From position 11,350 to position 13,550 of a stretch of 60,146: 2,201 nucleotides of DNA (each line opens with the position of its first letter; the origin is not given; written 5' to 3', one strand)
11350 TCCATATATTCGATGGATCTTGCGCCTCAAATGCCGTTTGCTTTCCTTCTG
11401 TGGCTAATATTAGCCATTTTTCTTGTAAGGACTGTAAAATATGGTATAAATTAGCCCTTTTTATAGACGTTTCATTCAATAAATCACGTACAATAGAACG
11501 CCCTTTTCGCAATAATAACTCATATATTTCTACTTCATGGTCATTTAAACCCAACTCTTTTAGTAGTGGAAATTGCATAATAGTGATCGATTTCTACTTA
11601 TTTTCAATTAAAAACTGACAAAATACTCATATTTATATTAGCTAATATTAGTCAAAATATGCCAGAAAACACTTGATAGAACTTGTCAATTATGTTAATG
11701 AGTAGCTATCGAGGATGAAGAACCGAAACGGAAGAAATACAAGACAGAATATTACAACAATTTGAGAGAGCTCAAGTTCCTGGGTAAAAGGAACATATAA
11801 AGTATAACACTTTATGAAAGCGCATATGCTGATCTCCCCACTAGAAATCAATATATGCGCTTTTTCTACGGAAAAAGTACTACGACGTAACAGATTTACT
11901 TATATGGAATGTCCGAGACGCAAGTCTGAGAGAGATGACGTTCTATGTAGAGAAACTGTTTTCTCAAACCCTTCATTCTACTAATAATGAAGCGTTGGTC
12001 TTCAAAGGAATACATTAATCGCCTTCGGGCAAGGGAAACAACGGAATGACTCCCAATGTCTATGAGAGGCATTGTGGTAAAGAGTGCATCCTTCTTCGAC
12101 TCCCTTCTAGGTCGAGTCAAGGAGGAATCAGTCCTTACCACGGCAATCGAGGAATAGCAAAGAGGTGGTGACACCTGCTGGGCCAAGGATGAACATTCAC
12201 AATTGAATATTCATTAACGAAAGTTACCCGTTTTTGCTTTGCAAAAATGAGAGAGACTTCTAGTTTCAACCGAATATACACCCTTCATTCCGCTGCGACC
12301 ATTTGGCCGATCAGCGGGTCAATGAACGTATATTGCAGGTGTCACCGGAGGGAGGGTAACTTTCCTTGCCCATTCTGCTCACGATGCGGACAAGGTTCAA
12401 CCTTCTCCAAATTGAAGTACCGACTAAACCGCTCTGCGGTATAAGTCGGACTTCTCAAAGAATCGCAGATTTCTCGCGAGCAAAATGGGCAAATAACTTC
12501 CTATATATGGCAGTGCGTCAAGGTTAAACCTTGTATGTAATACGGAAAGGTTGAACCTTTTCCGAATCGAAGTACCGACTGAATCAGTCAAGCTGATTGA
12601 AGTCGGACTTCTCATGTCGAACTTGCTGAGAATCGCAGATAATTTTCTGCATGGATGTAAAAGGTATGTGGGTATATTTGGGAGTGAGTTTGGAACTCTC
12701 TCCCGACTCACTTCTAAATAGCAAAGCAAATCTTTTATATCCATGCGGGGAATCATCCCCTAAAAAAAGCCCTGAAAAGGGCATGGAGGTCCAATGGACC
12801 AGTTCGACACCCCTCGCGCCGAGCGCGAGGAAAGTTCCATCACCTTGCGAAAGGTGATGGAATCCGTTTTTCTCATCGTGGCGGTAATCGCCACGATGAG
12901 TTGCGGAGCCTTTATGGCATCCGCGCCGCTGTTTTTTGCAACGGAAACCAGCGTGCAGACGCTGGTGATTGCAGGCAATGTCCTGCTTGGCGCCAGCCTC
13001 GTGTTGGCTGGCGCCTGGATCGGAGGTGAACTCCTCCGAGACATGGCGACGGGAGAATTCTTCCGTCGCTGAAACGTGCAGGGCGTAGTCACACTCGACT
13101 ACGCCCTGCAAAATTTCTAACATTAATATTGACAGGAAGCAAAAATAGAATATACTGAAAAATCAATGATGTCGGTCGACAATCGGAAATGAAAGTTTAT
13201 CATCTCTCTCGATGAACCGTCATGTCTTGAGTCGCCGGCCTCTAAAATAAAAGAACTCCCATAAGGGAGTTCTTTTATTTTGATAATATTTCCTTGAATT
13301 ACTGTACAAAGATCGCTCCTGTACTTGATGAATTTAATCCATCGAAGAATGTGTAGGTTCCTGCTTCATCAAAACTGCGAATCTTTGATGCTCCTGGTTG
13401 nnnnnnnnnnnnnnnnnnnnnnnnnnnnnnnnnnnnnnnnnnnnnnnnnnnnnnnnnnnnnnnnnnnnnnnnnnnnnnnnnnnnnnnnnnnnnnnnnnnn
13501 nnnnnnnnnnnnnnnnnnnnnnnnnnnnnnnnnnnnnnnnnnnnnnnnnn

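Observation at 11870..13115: ORF-poor, GC-rich, hairpin-saturated locus of about 1.2 kb: candidate giant ornate ncRNA or novel palindrome array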

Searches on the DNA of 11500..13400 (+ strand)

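Call 4: search_rna_families(source=window, start=11500, end=13400, threshold=evalue, max_evalue=10, show_alignments=3)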
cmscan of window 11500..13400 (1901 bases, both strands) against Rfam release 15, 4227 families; matches with E-value up to 10: 26.
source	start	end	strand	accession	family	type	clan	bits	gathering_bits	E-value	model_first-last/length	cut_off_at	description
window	13244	13300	-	RF02064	STnc370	Gene; sRNA;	-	25.4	54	1.5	1-71/71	no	Enterobacterial sRNA STnc370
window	12989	13015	+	RF01836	weev_FSE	Cis-reg; frameshift_element;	-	23.6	40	0.89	1-27/27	no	ribosomal frameshift site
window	13245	13350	-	RF04338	Plastid-psbJ-2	Cis-reg;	CL00152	23.2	65.6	0.14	1-144/144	no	Plastid-psbJ-2 3UTR RNA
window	13245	13343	-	RF02713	MCS4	Gene; sRNA;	-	23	56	2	1-123/123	no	Mycoplasma sRNA MCS4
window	13245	13325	-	RF01859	Phe_leader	Cis-reg; leader;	-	22.9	55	0.64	1-125/125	no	Phenylalanine leader peptide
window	13249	13283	+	RF00489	ctRNA_p42d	Gene; antisense;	-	21.4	50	0.15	1-46/46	no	ctRNA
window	11624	11696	-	RF01604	plasmodium_snoR28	Gene; snRNA; snoRNA; CD-box;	-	21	63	4.2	1-78/78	no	small nucleolar RNA snoR28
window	11816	11861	-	RF03223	mir-2209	Gene; miRNA;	-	20.5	70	0.42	1-63/63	no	mir-2209 microRNA precursor family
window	13249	13284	-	RF01376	CRISPR-DR63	Gene; CRISPR;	CL00015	20.4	37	4.8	1-37/37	no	CRISPR RNA direct repeat element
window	13208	13276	+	RF02083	OrzO-P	Gene; antitoxin;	-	20.2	60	3.2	1-76/76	no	OrzO-P RNA antitoxin family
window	13241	13287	-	RF00697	mir-186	Gene; miRNA;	-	19.9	70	1.3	1-82/82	no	mir-186 microRNA precursor family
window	11935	11993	+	RF02108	DLEU2_4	Gene; lncRNA;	-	19.2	40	0.67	1-58/58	no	Deleted in lymphocytic leukemia 2 conserved region 4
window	13246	13279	+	RF04134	MIR7504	Gene; miRNA;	-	19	83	4.9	1-124/124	no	MIR7504 microRNA precursor family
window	13249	13317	-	RF02083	OrzO-P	Gene; antitoxin;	-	19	60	5.7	1-76/76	no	OrzO-P RNA antitoxin family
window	13243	13284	+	RF02969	DUF3800-I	Gene; sRNA;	-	18.6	44.2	9.7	1-115/115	no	DUF3800-I RNA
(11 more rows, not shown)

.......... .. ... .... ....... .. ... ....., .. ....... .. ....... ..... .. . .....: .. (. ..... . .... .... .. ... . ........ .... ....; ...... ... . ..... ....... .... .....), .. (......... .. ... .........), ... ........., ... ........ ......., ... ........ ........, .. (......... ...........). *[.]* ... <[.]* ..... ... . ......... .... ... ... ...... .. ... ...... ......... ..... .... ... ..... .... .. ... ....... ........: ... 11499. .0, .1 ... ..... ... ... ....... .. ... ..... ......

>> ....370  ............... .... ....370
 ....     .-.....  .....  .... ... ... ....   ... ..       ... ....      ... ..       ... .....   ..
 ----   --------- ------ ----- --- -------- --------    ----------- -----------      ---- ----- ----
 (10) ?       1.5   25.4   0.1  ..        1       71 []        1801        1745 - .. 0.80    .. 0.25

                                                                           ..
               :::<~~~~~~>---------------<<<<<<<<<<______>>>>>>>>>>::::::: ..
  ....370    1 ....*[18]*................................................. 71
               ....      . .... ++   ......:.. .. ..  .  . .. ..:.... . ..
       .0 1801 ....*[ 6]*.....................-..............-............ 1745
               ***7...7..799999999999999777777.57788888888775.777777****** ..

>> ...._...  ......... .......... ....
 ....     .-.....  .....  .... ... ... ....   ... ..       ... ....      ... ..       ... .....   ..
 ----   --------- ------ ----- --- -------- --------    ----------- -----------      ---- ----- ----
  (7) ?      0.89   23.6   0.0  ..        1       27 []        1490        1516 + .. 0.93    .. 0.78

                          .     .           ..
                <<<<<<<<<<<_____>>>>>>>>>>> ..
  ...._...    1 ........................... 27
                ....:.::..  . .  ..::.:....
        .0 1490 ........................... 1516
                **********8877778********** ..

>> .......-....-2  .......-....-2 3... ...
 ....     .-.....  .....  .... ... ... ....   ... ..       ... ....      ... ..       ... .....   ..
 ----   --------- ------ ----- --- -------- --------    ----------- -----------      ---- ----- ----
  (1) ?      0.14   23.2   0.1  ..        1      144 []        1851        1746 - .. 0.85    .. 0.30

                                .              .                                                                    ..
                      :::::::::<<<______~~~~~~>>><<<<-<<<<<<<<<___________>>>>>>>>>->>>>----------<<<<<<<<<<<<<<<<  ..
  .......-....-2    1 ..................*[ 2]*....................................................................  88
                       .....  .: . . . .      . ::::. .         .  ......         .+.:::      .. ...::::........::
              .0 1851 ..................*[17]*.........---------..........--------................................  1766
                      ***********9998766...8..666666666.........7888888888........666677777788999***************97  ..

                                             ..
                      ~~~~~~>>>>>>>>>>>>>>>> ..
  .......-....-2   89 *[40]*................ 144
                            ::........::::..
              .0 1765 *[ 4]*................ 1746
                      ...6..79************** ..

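Call 12: search_dna_similar(query=window:11700-13300:+, collection=phages, mode=distant)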
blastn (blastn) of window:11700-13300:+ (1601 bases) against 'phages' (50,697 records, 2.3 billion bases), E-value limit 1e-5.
No match.

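Call 73: search_dna_similar(query=window:11870-13300:+, collection=plasmids, mode=distant, max_evalue=0.001)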
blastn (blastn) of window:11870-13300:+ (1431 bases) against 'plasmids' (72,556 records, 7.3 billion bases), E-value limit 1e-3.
No match.

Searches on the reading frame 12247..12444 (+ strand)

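Call 13: search_protein_families(library=pfam, proteins=[window:12247-12444:+], max_evalue=1)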
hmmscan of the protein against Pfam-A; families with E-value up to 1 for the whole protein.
window:12247-12444:+ (65 aa): 1 family
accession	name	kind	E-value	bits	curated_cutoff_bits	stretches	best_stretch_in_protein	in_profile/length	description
PF05876.18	GpA_ATPase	-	0.16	12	25.6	1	4-61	158-216/247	Phage terminase large subunit gpA, ATPase domain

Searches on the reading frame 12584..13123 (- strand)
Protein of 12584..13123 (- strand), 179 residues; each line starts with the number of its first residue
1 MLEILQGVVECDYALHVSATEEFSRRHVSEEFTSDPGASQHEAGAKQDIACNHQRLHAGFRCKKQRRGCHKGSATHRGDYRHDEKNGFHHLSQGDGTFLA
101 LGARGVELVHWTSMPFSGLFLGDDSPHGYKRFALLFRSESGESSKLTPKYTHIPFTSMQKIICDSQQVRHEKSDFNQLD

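Call 13: search_protein_families(library=pfam, proteins=[window:12584-13123:-], max_evalue=1)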
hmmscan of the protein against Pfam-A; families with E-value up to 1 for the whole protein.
window:12584-13123:- (179 aa): 2 families
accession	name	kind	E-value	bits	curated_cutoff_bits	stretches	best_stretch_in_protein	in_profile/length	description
PF12014.13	Cyclin_D1_bind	-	0.069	14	22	1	113-141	12-40/156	Cyclin D1 binding domain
PF02557.22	VanY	-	0.082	13.1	25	1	26-64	51-92/132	D-alanyl-D-alanine carboxypeptidase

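Call 19: find_homologous_proteins(query=window:12584-13123:-, max_evalue=0.01)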
Query window:12584-13123:- (179 aa): 1 proteins with E <= 0.01 among 27 candidates.
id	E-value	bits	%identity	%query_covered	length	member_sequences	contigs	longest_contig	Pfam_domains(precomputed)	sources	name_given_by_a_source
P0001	4.7e-119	413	100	100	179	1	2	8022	-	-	-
